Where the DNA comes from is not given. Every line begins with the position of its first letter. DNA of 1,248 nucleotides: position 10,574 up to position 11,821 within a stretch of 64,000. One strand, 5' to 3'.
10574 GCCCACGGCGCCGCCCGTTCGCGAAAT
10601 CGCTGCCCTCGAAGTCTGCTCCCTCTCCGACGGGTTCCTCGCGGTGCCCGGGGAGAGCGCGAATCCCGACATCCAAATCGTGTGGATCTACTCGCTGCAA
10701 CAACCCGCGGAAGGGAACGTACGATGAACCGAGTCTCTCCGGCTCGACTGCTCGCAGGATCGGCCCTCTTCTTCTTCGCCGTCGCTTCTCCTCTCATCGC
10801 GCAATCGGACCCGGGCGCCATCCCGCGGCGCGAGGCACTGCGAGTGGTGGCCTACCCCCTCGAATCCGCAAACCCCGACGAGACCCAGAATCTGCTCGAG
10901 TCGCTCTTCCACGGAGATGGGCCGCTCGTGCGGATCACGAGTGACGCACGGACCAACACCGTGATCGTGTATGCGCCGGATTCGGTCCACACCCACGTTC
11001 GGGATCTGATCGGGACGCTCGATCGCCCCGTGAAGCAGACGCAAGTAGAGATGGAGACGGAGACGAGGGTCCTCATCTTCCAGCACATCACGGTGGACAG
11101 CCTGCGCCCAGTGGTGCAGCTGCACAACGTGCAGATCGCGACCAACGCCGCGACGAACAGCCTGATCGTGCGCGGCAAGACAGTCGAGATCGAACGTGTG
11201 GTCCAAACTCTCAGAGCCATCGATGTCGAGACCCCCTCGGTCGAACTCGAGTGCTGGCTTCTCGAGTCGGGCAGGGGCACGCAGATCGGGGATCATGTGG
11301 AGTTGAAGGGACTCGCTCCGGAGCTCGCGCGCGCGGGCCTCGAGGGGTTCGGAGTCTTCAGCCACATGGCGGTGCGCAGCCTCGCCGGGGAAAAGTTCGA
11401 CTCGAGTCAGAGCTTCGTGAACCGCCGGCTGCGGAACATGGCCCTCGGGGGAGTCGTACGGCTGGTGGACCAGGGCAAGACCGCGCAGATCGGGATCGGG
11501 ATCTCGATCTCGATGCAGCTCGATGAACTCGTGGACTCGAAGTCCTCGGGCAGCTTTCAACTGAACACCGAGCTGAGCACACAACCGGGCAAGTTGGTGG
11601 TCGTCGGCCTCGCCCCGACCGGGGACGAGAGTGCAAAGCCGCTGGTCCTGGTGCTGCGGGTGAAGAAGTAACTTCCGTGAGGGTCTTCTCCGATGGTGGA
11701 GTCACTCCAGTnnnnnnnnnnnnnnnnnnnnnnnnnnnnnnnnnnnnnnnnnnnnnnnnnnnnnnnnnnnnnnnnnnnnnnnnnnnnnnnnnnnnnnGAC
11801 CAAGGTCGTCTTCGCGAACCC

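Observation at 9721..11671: ECF sigma / anti-sigma / secretin-N-domain protein triad with two ATGA translational couplings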

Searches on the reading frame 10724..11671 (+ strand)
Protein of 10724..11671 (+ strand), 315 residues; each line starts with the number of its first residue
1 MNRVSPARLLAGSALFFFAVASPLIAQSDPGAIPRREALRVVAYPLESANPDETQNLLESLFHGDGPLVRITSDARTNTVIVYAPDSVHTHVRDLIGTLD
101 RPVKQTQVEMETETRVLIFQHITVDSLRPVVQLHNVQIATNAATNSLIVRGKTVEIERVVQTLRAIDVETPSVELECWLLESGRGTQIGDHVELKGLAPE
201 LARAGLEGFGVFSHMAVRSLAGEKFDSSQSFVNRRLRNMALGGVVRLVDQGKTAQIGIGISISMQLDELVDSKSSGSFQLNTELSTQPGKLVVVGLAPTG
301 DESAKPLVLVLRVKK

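Call 3: search_protein_families(library=pfam, proteins=[window:10724-11671:+], max_evalue=1)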
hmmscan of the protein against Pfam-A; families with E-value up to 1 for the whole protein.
window:10724-11671:+ (315 aa): 1 family
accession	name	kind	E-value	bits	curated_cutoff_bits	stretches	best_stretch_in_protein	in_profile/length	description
PF03958.22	Secretin_N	-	9.8e-19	67.8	28.2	2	43-105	3-69/69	Bacterial type II/III secretion system short domain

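Call 4: search_protein_families(library=ncbifam, proteins=[window:10724-11671:+], max_evalue=1)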
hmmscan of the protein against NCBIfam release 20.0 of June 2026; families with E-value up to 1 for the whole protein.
window:10724-11671:+ (315 aa): 4 families
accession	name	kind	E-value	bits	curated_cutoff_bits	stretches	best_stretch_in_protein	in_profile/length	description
TIGR02517.1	type_II_gspD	equivalog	4.6e-11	41.9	351.35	2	57-109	301-341/600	type II secretion system secretin GspD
TIGR02515.1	IV_pilus_PilQ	subfamily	3.8e-08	32.7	284.35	2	70-109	136-175/428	type IV pilus secretin PilQ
TIGR02516.1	type_III_yscC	equivalog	1.5e-06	27.1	238.45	2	134-181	197-244/463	type III secretion system outer membrane ring subunit SctC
NF010083.0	PRK13568.1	equivalog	0.0029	16.4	554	1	67-109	150-192/419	DNA uptake porin HofQ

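Call 5: find_homologous_proteins(query=window:10724-11671:+, max_evalue=0.001)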
Query window:10724-11671:+ (315 aa): 13 proteins with E <= 0.001 among 8000 candidates.
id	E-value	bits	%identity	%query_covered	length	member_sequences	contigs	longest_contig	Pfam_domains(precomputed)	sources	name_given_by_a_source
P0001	8.5e-198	673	100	100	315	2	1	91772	PF03958.23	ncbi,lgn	-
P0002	9.4e-97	342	57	93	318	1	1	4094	PF03958.23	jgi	jgi:hypothetical protein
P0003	7.1e-88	312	53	94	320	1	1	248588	PF03958.23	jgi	-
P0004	2.4e-85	304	48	100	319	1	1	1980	PF03958.23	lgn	-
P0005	2.1e-81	291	49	93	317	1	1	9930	PF03958.23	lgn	-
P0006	1.0e-80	289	48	90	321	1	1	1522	PF03958.23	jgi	jgi:hypothetical protein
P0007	4.0e-76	274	48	97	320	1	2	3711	PF03958.23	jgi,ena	-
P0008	2.0e-73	265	49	88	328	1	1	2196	PF03958.23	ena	-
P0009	6.8e-57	211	39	98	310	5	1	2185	PF03958.23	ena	-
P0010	1.1e-56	210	42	93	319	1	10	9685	PF03958.23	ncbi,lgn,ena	-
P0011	2.4e-56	209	39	100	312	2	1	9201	PF03958.23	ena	-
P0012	1.4e-51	193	39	96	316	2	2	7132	PF03958.23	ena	-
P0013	6.8e-28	116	34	88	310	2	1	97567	PF03958.23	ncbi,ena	-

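Call 6: find_related_loci(query=window:10724-11671:+, collection=genome_contigs, flank=6000)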
Query window:10724-11671:+ (315 aa) in genome_contigs; peptide patterns used: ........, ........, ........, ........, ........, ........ (x = any residue, [..] = any of these).
468 stretches matched a pattern, but none encodes a relative of the query by tblastn (E <= 1e-3).

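Call 7: find_encoding_contigs(protein=P0003, flank=6000, max_places=3)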
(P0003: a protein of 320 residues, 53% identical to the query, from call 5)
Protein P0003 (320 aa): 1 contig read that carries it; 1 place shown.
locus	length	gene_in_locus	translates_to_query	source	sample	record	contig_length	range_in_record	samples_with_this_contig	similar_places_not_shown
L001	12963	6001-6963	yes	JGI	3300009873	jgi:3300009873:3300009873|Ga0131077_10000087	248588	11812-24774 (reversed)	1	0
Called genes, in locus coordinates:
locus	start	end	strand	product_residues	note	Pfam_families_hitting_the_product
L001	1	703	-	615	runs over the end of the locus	PF01964:ThiC_Rad_SAM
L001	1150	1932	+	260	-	PF01636:APH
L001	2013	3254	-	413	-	-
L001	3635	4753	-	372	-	PF07719:TPR_2 (faint)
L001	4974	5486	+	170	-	PF04542:Sigma70_r2 (weak), PF07638:Sigma70_ECF (weak), PF08281:Sigma70_r4_2, PF04545:Sigma70_r4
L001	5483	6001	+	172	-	-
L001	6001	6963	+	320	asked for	PF03958:Secretin_N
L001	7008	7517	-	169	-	PF00571:CBS (weak)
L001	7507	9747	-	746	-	PF00916:Sulfate_transp, PF01740:STAS, PF13466:STAS_2 (weak)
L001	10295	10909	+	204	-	PF13505:OMP_b-brl (weak)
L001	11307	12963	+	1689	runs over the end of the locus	-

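Call 8: find_encoding_contigs(protein=P0013, flank=6000, max_places=3)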
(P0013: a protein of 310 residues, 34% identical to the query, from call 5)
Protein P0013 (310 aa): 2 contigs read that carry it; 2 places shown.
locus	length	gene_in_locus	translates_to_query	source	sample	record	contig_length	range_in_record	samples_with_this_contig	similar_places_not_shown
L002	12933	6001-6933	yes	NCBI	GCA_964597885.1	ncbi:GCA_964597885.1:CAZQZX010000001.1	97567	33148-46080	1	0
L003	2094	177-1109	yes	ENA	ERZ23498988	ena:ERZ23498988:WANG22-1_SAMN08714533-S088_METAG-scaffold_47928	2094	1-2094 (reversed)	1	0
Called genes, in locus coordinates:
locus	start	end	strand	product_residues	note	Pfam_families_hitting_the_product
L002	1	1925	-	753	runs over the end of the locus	PF13424:TPR_12 (faint), PF00069:Pkinase, PF07714:PK_Tyr_Ser-Thr, PF01163:RIO1 (faint), PF03109:ABC1 (weak), PF01636:APH (weak), PF13428:TPR_14 (faint), PF13432:TPR_16 (weak), +8 more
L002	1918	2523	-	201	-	PF07638:Sigma70_ECF, PF08281:Sigma70_r4_2, PF04545:Sigma70_r4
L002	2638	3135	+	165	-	PF04542:Sigma70_r2, PF08281:Sigma70_r4_2, PF04545:Sigma70_r4, PF13936:HTH_38 (weak)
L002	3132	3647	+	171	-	-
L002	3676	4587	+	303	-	PF00263:Secretin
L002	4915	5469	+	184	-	PF08281:Sigma70_r4_2, PF04545:Sigma70_r4 (weak)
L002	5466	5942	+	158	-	-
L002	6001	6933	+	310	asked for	PF03958:Secretin_N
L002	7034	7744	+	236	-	PF00254:FKBP_C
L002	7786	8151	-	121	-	PF09996:DUF2237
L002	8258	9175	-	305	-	PF01636:APH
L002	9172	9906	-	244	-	-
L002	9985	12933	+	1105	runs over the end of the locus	PF05170:AsmA (faint), PF05359:DUF748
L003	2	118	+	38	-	?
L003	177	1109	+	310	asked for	PF03958:Secretin_N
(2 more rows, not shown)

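Call 9: find_encoding_contigs(protein=P0010, flank=6000, max_places=3)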
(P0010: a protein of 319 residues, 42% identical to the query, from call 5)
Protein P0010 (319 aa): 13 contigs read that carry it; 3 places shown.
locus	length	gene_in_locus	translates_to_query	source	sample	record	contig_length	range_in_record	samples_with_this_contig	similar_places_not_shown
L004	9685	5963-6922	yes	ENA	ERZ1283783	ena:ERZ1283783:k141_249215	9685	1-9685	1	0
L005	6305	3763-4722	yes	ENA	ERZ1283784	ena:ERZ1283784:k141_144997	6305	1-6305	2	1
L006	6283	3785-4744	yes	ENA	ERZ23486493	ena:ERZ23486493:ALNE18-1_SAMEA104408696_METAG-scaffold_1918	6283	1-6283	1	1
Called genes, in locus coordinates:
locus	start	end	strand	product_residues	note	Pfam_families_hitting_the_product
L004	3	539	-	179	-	?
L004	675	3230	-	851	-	PF16656:Pur_ac_phosph_N, PF00149:Metallophos, PF18998:Flg_new_2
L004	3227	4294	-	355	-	PF07719:TPR_2 (faint), PF13424:TPR_12 (faint), PF13428:TPR_14 (faint), PF00515:TPR_1 (faint)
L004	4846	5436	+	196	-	PF07638:Sigma70_ECF (faint), PF04542:Sigma70_r2 (weak), PF08281:Sigma70_r4_2, PF04545:Sigma70_r4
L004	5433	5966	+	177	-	-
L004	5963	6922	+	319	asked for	PF03958:Secretin_N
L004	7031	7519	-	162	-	PF00583:Acetyltransf_1, PF13673:Acetyltransf_10, PF13508:Acetyltransf_7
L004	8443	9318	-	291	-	PF13276:HTH_21, PF00665:rve, PF13683:rve_3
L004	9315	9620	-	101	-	PF01527:HTH_Tnp_1, PF13542:HTH_Tnp_ISL3 (weak)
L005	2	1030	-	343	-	?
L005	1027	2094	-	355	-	PF07719:TPR_2 (faint), PF13424:TPR_12 (faint), PF13428:TPR_14 (faint), PF00515:TPR_1 (faint)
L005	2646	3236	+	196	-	PF07638:Sigma70_ECF (faint), PF04542:Sigma70_r2 (weak), PF08281:Sigma70_r4_2, PF04545:Sigma70_r4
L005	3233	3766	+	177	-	-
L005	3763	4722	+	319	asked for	PF03958:Secretin_N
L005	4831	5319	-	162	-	PF00583:Acetyltransf_1, PF13673:Acetyltransf_10, PF13508:Acetyltransf_7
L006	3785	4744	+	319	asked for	PF03958:Secretin_N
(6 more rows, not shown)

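Call 15: search_solved_structures(query=A2, max_evalue=1, show_alignments=2)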
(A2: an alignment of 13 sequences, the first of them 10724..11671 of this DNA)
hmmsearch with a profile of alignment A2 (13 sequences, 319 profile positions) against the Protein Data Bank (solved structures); distinct sequences matched with E-value up to 1: 31.
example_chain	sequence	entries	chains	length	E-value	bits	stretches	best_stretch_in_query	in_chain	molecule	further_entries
5wln_G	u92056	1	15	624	6.2e-19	71.3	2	52-183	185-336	Type II secretion system protein D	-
5zdh_A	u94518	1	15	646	5.8e-15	58.2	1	44-190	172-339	Type II secretion system protein D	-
5wq7_A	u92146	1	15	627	1.4e-14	57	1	44-188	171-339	Putative type II secretion system protein D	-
6i1x_A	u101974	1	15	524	8.2e-13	51.2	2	69-133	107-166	Type II secretion system protein D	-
4ec5_A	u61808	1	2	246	4.4e-10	42.2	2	110-168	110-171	General secretion pathway protein D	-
4e9j_A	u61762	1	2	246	5.7e-10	41.9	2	110-168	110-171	General secretion pathway protein D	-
3ezj_A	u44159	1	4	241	6.4e-10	41.7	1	43-102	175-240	General secretion pathway protein GspD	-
5ngi_A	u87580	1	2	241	8.6e-10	41.3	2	110-168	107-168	Type II secretion system protein D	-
5wq9_A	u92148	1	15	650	9e-10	41.2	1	42-190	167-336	Type II secretion system protein D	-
5wq8_A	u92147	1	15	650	9.2e-10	41.2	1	42-190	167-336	Type II secretion system protein D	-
5mp2_A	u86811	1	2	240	1.2e-09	40.8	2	110-168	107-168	Type II secretion system protein D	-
6i1y_A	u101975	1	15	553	6.2e-09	38.4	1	46-190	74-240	General secretion pathway protein GspD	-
6hcg_A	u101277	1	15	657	1.5e-08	37.1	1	42-184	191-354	Type II secretion system protein D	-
8co1_Q1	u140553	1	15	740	2.8e-08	36.3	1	133-183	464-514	Probable type IV piliation system protein DR_0774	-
6rwk_X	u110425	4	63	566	2.5e-07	33.2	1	124-236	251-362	Outer membrane protein MxiD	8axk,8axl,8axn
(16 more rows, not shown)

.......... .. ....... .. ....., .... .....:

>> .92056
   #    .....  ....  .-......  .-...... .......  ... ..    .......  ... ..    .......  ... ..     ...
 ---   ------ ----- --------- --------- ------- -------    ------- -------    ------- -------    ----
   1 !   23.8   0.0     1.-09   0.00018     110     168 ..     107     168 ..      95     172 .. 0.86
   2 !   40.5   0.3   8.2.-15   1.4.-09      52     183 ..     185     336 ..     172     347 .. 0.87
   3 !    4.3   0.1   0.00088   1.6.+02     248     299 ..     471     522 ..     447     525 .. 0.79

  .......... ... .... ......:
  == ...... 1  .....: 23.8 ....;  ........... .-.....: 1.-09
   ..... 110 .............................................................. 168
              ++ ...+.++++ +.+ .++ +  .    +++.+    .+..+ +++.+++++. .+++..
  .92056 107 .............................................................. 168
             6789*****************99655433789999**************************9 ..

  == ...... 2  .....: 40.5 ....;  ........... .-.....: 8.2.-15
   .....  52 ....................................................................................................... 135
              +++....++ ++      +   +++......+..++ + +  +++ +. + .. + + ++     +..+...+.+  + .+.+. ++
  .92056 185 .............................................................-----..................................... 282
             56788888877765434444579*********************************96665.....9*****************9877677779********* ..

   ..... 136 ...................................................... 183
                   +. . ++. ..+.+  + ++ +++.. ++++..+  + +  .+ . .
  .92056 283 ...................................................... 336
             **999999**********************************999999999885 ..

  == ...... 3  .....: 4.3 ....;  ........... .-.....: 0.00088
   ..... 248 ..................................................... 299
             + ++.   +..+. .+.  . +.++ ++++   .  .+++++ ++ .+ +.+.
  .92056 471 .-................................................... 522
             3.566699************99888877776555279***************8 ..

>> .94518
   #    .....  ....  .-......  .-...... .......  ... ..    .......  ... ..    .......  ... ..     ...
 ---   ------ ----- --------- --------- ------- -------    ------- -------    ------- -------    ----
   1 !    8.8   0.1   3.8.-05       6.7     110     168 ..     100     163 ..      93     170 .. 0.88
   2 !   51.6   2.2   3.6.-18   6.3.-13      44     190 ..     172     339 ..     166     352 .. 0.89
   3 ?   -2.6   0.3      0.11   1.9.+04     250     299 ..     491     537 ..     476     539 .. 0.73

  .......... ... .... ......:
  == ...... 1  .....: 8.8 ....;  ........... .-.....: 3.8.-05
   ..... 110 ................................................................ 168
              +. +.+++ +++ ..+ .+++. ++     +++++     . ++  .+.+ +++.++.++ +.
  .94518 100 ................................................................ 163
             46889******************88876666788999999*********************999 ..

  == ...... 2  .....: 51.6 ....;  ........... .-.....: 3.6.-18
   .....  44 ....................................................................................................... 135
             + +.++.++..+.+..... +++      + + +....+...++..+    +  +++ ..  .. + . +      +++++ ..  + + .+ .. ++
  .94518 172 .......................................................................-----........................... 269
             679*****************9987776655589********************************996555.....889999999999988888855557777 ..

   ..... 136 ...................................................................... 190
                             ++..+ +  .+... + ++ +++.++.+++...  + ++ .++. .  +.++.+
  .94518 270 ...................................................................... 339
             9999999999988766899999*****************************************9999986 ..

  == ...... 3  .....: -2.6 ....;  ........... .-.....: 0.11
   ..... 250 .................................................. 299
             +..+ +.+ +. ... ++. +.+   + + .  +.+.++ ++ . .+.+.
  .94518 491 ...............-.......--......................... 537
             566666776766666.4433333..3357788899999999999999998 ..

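Call 16: search_protein_families(library=pfam, alignment_id=A1, max_evalue=1)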
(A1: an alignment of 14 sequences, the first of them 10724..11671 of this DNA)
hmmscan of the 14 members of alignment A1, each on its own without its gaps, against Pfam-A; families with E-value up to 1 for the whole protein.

A. member 1, window:10724-11671:+ (315 aa): 1 family
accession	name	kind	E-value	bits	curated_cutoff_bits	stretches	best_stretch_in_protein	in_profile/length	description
PF03958.22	Secretin_N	-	9.8e-19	67.8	28.2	2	43-105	3-69/69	Bacterial type II/III secretion system short domain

B. families by the number of members that match (of 14 scanned): 11 families
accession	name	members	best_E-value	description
PF03958.22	Secretin_N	13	9.7e-25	Bacterial type II/III secretion system short domain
PF00263.26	Secretin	2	3.7e-08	Bacterial type II and III secretion system protein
PF17773.7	UPF0176_N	2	0.14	UPF0176 acylphosphatase like domain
PF02570.20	CbiC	1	0.014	Precorrin-8X methylmutase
PF16326.10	ABC_tran_CTD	1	0.057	ABC transporter C-terminal domain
PF13747.11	DUF4164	1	0.073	Domain of unknown function (DUF4164)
PF23248.1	KH_PARP14_2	1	0.076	PARP14, second type I KH domain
PF10648.15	Gmad2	1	0.084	Immunoglobulin-like domain of bacterial spore germination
PF22369.2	GLMA_2nd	1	0.088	GLMA-like, second domain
PF08335.16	GlnD_UR_UTase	1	0.16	GlnD PII-uridylyltransferase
PF02983.19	Pro_Al_protease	1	0.86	Alpha-lytic protease prodomain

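Call 17: search_protein_families(library=pfam, proteins=[L002:3676-4587:+, L002:3132-3647:+, L002:5466-5942:+, L002:2638-3135:+, L002:4915-5469:+], max_evalue=1)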
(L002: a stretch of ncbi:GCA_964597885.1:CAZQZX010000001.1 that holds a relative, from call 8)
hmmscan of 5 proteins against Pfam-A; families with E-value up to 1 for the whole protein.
L002:3676-4587:+ (303 aa): 1 family
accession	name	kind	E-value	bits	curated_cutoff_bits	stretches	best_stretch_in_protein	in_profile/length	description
PF00263.26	Secretin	-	3.7e-08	33.6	27.5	1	158-280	5-121/169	Bacterial type II and III secretion system protein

L002:3132-3647:+ (171 aa): 0 families

L002:5466-5942:+ (158 aa): 1 family
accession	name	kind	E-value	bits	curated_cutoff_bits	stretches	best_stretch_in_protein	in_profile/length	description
PF13490.11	zf-HC2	-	0.0059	17.1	22.2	1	11-38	2-29/35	Putative zinc-finger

L002:2638-3135:+ (165 aa): 20 families
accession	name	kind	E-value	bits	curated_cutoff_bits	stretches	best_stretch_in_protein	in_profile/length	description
PF08281.18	Sigma70_r4_2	-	9.2e-15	54.5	25.7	1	108-160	2-54/54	Sigma-70, region 4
PF04542.20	Sigma70_r2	-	3.2e-12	46.5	24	1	21-81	6-70/71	Sigma-70 region 2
PF04545.22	Sigma70_r4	-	5.1e-10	39.1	24.1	1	113-160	1-48/50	Sigma-70, region 4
PF13936.12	HTH_38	-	4.3e-06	26.8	27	1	121-155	9-43/44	Helix-turn-helix domain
PF00196.25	GerE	-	8.2e-05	22.6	23.5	1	121-160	7-45/57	Bacterial regulatory proteins, luxR family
PF14493.12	HTH_40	-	0.00053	20.7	27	1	128-156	8-36/89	Helix-turn-helix domain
PF12840.13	HTH_20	-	0.00078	19.8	27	1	122-154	7-40/51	Helix-turn-helix domain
PF07638.17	Sigma70_ECF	-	0.0021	18.4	21.1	1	34-163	47-182/185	ECF sigma factor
PF13384.12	HTH_23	-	0.0031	17.7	24.6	1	124-156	10-41/50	Homeodomain-like domain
PF25787.1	HTH_SB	-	0.0045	17.2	43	1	128-151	18-41/53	Sleeping Beauty transposase HTH domain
PF22029.2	PhyR_sigma2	-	0.0099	16.3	27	1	17-66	1-52/55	Sigma2 domain of PhyR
PF21476.4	PF0610-like_N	-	0.012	16.3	33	1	123-162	5-44/50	PF0610-like, N-terminal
PF13412.12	HTH_24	-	0.026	14.5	21.9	1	120-153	4-38/48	Winged helix-turn-helix DNA-binding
PF09339.16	HTH_IclR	-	0.041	14.1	22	1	124-154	8-40/52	IclR helix-turn-helix domain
PF13646.12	HEAT_2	-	0.063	14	27.7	1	22-49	61-88/88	HEAT repeats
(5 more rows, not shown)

L002:4915-5469:+ (184 aa): 9 families
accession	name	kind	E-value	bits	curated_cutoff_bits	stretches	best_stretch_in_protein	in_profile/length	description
PF08281.18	Sigma70_r4_2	-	1.1e-14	54.3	25.7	1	116-169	1-54/54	Sigma-70, region 4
PF04545.22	Sigma70_r4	-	2.7e-07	30.4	24.1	1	125-170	4-49/50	Sigma-70, region 4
PF04542.20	Sigma70_r2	-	2.8e-05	24.2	24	1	26-85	6-67/71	Sigma-70 region 2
PF07638.17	Sigma70_ECF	-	0.00015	22.1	21.1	1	108-173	118-183/185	ECF sigma factor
PF22233.2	PhyR_sigma-like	-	0.0054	16.9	27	1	132-171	10-49/50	Response regulator PhyR, sigma-like domain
PF13384.12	HTH_23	-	0.024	14.9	24.6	1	128-159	5-35/50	Homeodomain-like domain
PF00196.25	GerE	-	0.071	13.2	23.5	1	130-166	6-42/57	Bacterial regulatory proteins, luxR family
PF02001.22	DUF134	-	0.084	13.9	27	1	99-170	10-79/98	Protein of unknown function DUF134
PF13518.12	HTH_28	-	0.37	11.4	25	1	130-161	2-32/52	Helix-turn-helix domain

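Call 18: predict_structure(alignment_id=A2)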
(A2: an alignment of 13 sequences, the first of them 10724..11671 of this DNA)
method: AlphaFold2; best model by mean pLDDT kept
length: 315 residues; sequences in the alignment: 13
mean_pLDDT: 79.4   pTM: 0.49
mean pLDDT of the five models: 79.4, 77.7, 77.6, 77.6, 75.6
residues with pLDDT >= 90: 107; 70-90: 140; 50-70: 28; < 50: 40
segments of 3 or more residues with pLDDT < 50: 1-4, 6-33, 104-109
pLDDT, mean of each block of 10 residues (from residue 1): 42 40 36 61 91 91 71 92 90 88 51 86 84 89 89 90 80 90 90 92 88 89 88 82 89 90 69 70 92 76 80 91
secondary structure, 60 per line:
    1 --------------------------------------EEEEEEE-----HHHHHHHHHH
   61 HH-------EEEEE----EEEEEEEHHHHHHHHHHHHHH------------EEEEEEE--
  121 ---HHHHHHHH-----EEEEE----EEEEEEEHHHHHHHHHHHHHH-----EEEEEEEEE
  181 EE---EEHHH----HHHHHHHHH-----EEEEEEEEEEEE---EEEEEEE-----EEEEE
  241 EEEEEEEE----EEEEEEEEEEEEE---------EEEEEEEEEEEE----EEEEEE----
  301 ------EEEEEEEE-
elements in order: E39-45 H51-62 E70-74 E79-85 H86-99 E112-118 H124-131 E137-141 E146-152 H153-166 E172-182 H195-203 E209-220 E224-230 E236-248 E253-265 E275-286 E291-296 E307-314
